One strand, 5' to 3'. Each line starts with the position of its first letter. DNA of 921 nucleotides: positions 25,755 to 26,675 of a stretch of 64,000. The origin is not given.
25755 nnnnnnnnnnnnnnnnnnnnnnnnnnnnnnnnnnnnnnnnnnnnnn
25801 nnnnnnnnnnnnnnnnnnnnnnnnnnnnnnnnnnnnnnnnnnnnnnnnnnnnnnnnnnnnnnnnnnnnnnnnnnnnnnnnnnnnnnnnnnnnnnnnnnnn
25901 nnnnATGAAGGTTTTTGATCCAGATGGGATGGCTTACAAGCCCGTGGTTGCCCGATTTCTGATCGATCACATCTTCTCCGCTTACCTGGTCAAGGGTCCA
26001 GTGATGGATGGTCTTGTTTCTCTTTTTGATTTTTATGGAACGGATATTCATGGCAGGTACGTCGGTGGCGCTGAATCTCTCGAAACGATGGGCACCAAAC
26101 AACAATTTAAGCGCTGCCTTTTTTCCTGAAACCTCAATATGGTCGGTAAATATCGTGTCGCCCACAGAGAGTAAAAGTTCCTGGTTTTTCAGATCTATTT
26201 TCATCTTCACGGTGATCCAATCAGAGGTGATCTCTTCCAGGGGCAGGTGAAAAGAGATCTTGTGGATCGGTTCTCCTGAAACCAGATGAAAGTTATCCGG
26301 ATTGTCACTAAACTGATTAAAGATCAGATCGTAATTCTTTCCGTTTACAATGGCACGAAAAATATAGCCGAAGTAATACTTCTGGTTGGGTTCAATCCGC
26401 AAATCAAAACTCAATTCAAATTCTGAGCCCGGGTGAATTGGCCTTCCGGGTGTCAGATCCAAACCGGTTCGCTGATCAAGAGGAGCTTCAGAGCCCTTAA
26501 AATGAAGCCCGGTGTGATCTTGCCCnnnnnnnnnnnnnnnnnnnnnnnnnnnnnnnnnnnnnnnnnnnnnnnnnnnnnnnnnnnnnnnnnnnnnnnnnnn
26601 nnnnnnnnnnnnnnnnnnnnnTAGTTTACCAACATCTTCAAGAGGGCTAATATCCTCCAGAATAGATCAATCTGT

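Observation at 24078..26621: PUL regulators of an unusual type: exported LamG/Kelch sensor, one TM helix, cytoplasmic SARP-like wHTH-BTAD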

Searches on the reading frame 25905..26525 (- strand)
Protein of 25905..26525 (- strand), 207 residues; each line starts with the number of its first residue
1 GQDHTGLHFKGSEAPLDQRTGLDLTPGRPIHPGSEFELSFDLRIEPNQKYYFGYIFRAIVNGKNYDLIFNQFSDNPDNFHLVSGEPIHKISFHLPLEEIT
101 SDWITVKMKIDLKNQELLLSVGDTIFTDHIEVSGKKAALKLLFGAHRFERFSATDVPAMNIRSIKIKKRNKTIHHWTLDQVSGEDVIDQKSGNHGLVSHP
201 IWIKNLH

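Call 8: search_protein_families(library=pfam, proteins=[window:25905-26525:-], max_evalue=10)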
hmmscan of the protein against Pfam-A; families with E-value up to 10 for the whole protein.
seq(207 aa): 0 families

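Call 70: search_solved_structures(query=A3, max_evalue=10, show_alignments=0)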
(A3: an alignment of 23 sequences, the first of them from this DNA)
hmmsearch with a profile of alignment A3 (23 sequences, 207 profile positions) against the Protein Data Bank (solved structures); distinct sequences matched with E-value up to 10: 1.
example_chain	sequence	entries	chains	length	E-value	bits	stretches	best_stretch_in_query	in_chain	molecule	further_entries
5gni_A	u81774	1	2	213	0.63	12.5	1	20-139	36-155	Platelet endothelial cell adhesion molecule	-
